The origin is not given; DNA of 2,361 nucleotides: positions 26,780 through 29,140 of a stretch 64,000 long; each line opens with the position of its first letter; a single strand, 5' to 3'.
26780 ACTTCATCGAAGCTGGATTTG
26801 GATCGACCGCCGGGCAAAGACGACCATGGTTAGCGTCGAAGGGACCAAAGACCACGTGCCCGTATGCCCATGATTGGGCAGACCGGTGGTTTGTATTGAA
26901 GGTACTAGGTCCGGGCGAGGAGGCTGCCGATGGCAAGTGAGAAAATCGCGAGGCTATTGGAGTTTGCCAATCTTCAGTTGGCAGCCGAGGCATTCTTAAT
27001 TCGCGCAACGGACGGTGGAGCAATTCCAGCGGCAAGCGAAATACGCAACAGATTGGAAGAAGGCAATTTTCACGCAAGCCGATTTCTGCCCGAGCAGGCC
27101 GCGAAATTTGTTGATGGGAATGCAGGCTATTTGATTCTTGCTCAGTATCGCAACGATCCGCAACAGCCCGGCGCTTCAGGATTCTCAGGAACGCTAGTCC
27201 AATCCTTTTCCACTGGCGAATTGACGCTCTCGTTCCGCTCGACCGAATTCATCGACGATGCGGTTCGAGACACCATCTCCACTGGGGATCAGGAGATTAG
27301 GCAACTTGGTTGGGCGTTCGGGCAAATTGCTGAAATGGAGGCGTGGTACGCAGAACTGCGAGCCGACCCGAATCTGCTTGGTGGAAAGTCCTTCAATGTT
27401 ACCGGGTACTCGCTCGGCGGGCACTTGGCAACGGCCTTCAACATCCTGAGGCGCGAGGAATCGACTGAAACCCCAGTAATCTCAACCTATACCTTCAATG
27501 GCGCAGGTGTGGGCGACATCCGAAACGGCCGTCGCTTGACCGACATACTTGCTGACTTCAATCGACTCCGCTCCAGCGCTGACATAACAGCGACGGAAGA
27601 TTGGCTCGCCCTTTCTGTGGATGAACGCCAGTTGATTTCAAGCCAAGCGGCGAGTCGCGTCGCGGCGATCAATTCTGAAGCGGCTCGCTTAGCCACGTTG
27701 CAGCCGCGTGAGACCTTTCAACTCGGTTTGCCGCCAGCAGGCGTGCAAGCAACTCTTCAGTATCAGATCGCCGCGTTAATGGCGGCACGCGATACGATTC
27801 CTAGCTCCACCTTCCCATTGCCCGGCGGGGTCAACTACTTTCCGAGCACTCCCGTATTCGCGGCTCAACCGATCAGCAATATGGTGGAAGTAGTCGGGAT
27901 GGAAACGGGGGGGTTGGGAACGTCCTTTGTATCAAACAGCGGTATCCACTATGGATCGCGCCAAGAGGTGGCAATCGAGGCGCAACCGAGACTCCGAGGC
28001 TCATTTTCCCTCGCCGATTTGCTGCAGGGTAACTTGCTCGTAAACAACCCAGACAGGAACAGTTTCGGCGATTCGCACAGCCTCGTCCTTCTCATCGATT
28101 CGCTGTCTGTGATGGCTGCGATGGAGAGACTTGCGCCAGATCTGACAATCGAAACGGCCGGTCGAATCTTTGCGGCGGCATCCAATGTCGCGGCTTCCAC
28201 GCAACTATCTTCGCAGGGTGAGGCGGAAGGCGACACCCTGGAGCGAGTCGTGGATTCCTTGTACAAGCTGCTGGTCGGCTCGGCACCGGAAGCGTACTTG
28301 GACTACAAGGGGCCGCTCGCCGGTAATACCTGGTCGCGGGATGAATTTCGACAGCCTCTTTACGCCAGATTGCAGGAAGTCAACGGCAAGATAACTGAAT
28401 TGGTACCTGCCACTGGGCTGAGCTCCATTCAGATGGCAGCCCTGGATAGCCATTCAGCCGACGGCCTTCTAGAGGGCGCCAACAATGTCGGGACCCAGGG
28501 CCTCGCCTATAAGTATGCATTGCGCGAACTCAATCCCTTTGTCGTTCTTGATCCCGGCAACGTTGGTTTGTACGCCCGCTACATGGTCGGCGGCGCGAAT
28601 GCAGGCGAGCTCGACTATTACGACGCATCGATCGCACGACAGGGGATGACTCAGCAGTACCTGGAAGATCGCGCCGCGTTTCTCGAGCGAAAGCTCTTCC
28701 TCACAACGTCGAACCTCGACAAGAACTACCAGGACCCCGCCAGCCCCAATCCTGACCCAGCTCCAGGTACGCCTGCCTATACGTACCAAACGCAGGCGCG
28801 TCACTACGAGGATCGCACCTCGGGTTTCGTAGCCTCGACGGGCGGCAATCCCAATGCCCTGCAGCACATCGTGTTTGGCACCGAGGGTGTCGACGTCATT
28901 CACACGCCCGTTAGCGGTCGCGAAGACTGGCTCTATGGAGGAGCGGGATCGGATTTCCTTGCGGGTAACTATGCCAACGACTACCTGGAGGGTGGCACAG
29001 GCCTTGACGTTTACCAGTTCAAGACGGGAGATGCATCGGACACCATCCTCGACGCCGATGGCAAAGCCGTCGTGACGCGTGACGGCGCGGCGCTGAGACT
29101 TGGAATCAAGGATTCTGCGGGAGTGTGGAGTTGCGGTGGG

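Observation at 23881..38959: Split type I secretion locus: ABC exporter and HlyD adaptor separated by 11.5 kb carrying a lipoprotein, a giant lipase-RTX gene and a TA pair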

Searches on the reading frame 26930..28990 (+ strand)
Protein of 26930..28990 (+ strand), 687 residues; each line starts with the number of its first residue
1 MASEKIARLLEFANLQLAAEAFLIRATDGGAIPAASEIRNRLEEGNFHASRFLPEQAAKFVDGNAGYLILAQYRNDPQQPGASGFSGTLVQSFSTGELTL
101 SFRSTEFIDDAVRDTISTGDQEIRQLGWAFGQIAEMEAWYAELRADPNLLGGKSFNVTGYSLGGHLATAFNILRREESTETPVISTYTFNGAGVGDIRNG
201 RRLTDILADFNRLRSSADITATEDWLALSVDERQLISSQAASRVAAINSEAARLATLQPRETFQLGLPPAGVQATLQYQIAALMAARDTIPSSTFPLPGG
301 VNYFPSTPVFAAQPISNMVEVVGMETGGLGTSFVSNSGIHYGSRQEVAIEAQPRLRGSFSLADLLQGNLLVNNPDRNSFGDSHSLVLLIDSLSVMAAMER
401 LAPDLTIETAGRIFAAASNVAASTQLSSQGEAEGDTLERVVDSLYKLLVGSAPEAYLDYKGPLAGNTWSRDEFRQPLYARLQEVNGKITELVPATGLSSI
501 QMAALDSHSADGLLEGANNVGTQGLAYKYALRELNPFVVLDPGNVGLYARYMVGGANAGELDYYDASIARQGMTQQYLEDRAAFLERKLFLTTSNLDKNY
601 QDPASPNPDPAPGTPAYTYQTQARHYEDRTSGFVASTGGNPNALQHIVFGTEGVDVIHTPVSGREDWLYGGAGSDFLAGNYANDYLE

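Call 13: find_homologous_proteins(query=window:26930-28990:+)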
Query window:26930-28990:+ (687 aa): 244 proteins with E <= 0.001 among 8000 candidates; the best 120 are listed.
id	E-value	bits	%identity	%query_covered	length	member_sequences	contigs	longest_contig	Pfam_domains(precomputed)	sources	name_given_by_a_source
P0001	3.7e-171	590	50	98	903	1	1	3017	PF00353.26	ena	-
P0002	3.9e-167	576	61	68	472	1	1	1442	-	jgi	jgi:hypothetical protein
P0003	3.3e-166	573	48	100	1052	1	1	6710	PF00353.26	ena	-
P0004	7.6e-164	565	47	100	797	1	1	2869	PF00353.26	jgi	-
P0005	1.3e-154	535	46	100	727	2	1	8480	PF00353.26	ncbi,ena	-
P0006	5.4e-149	516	46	100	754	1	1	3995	PF00353.26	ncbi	-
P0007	3.3e-132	461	57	61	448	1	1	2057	-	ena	-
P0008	6.9e-125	437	55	59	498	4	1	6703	-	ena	-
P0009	3.2e-117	411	55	56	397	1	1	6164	-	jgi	jgi:hypothetical protein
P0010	5.0e-115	404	48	67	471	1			-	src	-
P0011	1.2e-98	350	60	42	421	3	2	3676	-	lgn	-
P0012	1.6e-90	323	36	98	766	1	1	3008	-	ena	-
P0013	1.1e-81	294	39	74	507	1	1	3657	-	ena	-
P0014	8.2e-79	284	37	87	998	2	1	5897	-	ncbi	-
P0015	1.1e-78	284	34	100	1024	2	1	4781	PF00353.26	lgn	-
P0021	1.3e-73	267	34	100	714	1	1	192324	PF26363.2,PF00353.26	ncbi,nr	ncbi:MAG TPA: hypothetical protein PLU47_02100 [Azonexus sp.]|nr:hypothetical protein [Azonexus sp.]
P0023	1.6e-73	267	34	100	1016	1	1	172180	PF00353.26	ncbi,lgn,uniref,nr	ncbi:hypothetical protein SOM61_21320 [Massilia sp. CFBP9012]|uniref:hypothetical protein n=1 Tax=Ma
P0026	2.6e-72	263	36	72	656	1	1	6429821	-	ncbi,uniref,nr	ncbi:hypothetical protein H4CHR_02703 [Variovorax sp. PBS-H4]|uniref:hypothetical protein n=1 Tax=Va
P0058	5.0e-63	232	33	99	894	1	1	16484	PF26363.2,PF00353.26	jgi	jgi:Ca2+-binding RTX toxin-like protein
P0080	2.2e-59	220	39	36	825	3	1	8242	PF26363.2,PF00353.26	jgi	-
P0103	4.4e-56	209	30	100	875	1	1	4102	PF00561.27,PF00353.26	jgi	-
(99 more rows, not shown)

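Call 19: find_encoding_contigs(protein=P0023, flank=10000, max_places=2)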
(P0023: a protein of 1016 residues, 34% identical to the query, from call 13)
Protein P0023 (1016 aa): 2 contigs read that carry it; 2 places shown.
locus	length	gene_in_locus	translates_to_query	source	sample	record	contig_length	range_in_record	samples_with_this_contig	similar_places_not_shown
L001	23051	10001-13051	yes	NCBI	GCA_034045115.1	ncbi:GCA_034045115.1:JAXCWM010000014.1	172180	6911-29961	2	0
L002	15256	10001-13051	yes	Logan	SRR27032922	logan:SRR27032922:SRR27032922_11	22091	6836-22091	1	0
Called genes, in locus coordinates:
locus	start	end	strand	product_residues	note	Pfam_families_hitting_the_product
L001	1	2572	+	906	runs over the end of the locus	PF00690:Cation_ATPase_N, PF00122:E1-E2_ATPase, PF00702:Hydrolase, PF13246:Cation_ATPase, PF12710:HAD (weak), PF08282:Hydrolase_3 (faint), PF00689:Cation_ATPase_C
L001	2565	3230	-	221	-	PF13489:Methyltransf_23 (weak), PF08241:Methyltransf_11 (weak)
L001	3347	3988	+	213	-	PF14014:DUF4230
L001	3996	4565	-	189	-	-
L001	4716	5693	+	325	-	PF03401:TctC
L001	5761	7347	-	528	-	PF00924:MS_channel_2nd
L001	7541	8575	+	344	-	PF00106:adh_short, PF08659:KR, PF13561:adh_short_C2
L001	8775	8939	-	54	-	PF13276:HTH_21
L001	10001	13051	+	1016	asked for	PF00353:HemolysinCabind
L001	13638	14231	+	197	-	PF05239:PRC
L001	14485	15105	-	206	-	PF16925:TetR_C_13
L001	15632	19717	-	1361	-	PF00270:DEAD, PF13245:AAA_19 (faint), PF00271:Helicase_C, PF04408:WHD_HA2 (weak), PF21010:HA2_C, PF07717:OB_NTP_bind, PF11898:DUF3418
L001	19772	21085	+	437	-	PF00696:AA_kinase, PF00583:Acetyltransf_1, PF13508:Acetyltransf_7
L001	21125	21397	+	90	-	PF04362:Iron_traffic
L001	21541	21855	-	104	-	-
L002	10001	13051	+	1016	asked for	PF00353:HemolysinCabind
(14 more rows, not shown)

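Call 20: find_encoding_contigs(protein=P0026, flank=10000, max_places=2)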
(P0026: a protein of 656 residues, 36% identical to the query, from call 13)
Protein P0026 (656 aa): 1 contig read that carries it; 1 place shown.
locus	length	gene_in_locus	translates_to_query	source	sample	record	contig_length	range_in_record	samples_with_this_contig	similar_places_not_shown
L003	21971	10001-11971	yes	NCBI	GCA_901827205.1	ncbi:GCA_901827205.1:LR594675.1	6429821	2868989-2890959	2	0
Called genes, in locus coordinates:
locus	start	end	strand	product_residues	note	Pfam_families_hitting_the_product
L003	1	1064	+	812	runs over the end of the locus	PF13567:DUF4131, PF03772:Competence, PF00753:Lactamase_B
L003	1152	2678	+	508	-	-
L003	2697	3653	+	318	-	PF04168:Alpha-E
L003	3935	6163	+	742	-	PF03412:Peptidase_C39, PF00664:ABC_membrane, PF00005:ABC_tran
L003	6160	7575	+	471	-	PF00364:Biotin_lipoyl (faint), PF25917:BSH_RND (weak), PF25919:BSH_CusB (faint), PF25973:BSH_CzcB (weak), PF25988:HH_CyaD, PF25994:HH_AprE (weak), PF26002:Beta-barrel_AprE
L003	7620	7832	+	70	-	-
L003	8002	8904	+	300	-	-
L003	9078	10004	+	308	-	-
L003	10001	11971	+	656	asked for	-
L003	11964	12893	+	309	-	-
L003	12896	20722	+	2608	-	PF00353:HemolysinCabind, PF06594:HCBP_related, PF00353:HemolysinCabind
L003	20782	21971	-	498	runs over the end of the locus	PF00370:FGGY_N, PF02782:FGGY_C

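Call 21: find_encoding_contigs(protein=P0005, flank=10000, max_places=2)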
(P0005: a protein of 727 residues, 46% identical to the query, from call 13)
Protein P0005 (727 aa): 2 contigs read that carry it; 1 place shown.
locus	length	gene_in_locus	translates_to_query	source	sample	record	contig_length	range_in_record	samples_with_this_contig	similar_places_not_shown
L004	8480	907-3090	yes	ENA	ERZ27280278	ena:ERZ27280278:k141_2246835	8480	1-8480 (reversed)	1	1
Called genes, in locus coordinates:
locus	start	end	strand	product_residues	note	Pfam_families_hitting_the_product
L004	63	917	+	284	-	-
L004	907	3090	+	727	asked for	PF00353:HemolysinCabind (faint)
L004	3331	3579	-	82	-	-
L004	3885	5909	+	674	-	PF00270:DEAD (faint), PF04851:ResIII, PF17757:UvrB_inter, PF27431:UvrB_3rd, PF00271:Helicase_C, PF12344:UvrB, PF02151:UVR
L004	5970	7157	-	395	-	PF20703:nSTAND1, PF00005:ABC_tran (weak), PF01637:ATPase_2 (weak), PF07693:KAP_NTPase (faint), PF13191:AAA_16, PF24883:NPHP3_N (faint), PF00004:AAA (weak), PF13401:AAA_22, +2 more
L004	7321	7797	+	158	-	PF01451:LMWPc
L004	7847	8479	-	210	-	?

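Call 22: find_encoding_contigs(protein=P0003, flank=10000, max_places=2)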
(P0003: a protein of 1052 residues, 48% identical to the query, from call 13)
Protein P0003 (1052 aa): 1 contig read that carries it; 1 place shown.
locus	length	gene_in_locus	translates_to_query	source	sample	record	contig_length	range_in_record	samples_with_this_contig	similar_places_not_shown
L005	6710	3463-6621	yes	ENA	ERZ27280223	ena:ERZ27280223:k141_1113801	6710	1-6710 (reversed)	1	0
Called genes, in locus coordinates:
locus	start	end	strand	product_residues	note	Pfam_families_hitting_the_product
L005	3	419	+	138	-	?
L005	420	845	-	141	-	PF02627:CMD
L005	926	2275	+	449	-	PF00089:Trypsin, PF13365:Trypsin_2, PF00595:PDZ (weak), PF13180:PDZ_2, PF17820:PDZ_6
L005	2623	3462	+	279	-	-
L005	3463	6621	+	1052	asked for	PF00353:HemolysinCabind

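Call 23: find_encoding_contigs(protein=P0008, flank=10000, max_places=2)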
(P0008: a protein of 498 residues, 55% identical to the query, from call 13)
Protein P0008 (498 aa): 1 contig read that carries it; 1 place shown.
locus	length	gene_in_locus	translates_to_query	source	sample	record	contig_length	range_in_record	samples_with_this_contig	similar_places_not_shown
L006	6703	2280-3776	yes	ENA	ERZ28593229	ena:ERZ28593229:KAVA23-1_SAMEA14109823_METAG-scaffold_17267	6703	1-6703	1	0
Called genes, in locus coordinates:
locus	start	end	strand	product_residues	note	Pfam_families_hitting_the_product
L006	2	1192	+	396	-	?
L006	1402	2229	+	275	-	-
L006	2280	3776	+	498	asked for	-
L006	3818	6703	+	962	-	?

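Call 24: find_encoding_contigs(protein=P0009, flank=10000, max_places=2)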
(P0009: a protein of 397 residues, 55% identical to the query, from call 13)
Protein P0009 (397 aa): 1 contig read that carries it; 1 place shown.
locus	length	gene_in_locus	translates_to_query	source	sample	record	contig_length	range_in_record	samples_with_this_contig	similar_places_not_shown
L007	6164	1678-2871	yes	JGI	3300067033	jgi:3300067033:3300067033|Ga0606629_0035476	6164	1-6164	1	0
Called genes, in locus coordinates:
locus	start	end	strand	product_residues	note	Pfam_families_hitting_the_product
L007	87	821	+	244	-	PF01797:Y1_Tnp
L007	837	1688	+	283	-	-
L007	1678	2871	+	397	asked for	-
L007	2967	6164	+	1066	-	?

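Call 27: find_related_loci(query=A2, collection=genome_contigs, flank=10000)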
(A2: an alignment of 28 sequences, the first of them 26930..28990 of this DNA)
Query A2 (687 aa) in genome_contigs; peptide patterns used: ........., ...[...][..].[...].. (x = any residue, [..] = any of these).
386 stretches matched a pattern; 302 encode a relative of the query (tblastn E <= 1e-3); the best 80 are kept; 80 distinct loci.
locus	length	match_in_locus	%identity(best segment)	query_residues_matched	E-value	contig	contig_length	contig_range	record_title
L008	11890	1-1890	51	45-687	0e+0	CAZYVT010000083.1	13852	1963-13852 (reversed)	MAG TPA_asm: uncultured Enterobacteriaceae bacterium isolate SRP119689_co1_1 genome assembly, contig: NODE_6393_length_1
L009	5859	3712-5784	48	1-687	0e+0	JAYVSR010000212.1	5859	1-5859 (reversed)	MAG: Burkholderiales bacterium isolate GL74_DN_concoct_50_sub GL74_DN_concoct_50_sub_211, whole genome shotgun sequence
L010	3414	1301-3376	44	1-687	2e-169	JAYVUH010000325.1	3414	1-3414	MAG: Burkholderiales bacterium isolate GL74_UP_metabinner_25_sub GL74_UP_metabinner_25_sub_324, whole genome shotgun seq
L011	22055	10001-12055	46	1-687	1e-159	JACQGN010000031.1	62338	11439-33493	MAG: Betaproteobacteria bacterium isolate NC_groundwater_1074_Ag_S2p5_64_289 S_2p5_S6_coassembly_k141_379327, whole geno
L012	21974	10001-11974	47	1-687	3e-169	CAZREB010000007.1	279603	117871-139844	MAG TPA_asm: uncultured Bordetella sp. isolate binchicken_co199_16 genome assembly, contig: NODE_33_length_279603_cov_11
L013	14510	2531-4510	45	1-687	3e-156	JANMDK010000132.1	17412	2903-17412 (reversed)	MAG: Pseudomonadota bacterium isolate OTE_75_metabat_17 OTE_75_k141_546086, whole genome shotgun sequence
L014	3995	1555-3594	46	1-687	2e-158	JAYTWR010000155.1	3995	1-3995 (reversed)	MAG: Burkholderiales bacterium isolate GFS_5817 GFS_5817_154, whole genome shotgun sequence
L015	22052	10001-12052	45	1-687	2e-151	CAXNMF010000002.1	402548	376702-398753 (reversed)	MAG: Burkholderiales bacterium isolate ME-04may21-LR-25 genome assembly, contig: ME-04may21-LR-C143, whole genome shotgu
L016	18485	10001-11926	46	6-687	2e-150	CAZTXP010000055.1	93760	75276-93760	MAG TPA_asm: uncultured Enterobacteriaceae bacterium isolate binchicken_co200_30 genome assembly, contig: k141_1117572,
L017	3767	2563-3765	56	1-399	5e-131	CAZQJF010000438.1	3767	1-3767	MAG TPA_asm: uncultured Streptomycetaceae bacterium isolate SRP136066_co1_153 genome assembly, contig: NODE_47897_length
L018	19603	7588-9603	47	5-687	1e-168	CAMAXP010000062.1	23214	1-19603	MAG: Bordetella parapertussis isolate MH-08apr19-17 genome assembly, contig: MH-08apr19-C4954, whole genome shotgun sequ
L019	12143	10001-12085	38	1-687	1e-113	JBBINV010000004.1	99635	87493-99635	MAG: Betaproteobacteria bacterium isolate FAS170219_bin_264 NODE_98_length_99635_cov_8.648022, whole genome shotgun sequ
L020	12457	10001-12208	35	6-687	1e-102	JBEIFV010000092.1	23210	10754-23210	MAG: Burkholderiales bacterium isolate Sample-102-S76-bin-101 Sample_102_S76-bin_101-k141_746184, whole genome shotgun s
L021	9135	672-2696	47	1-687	4e-162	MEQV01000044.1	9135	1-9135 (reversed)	MAG: Betaproteobacteria bacterium RIFCSPLOWO2_02_FULL_62_17 rifcsplowo2_02_scaffold_14002, whole genome shotgun sequence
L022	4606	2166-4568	35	1-687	3e-90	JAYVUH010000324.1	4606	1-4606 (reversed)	MAG: Burkholderiales bacterium isolate GL74_UP_metabinner_25_sub GL74_UP_metabinner_25_sub_323, whole genome shotgun seq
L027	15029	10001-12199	35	1-684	4e-86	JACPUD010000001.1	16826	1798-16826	MAG: Rhodocyclales bacterium isolate NC_groundwater_749_Ag_S-0.1um_64_25 JBCH_GD18_4_SO1_S176_scaffold_165598, whole gen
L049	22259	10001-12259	32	1-687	2e-78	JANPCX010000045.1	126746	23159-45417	MAG: Burkholderiales bacterium isolate VAR_78_metabat_457 VAR_78_k141_1903267, whole genome shotgun sequence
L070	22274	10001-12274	33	1-687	7e-72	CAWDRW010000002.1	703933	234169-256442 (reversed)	MAG: uncultured beta proteobacterium isolate MFD04716.bin.2.185 genome assembly, contig: contig_15789, whole genome shot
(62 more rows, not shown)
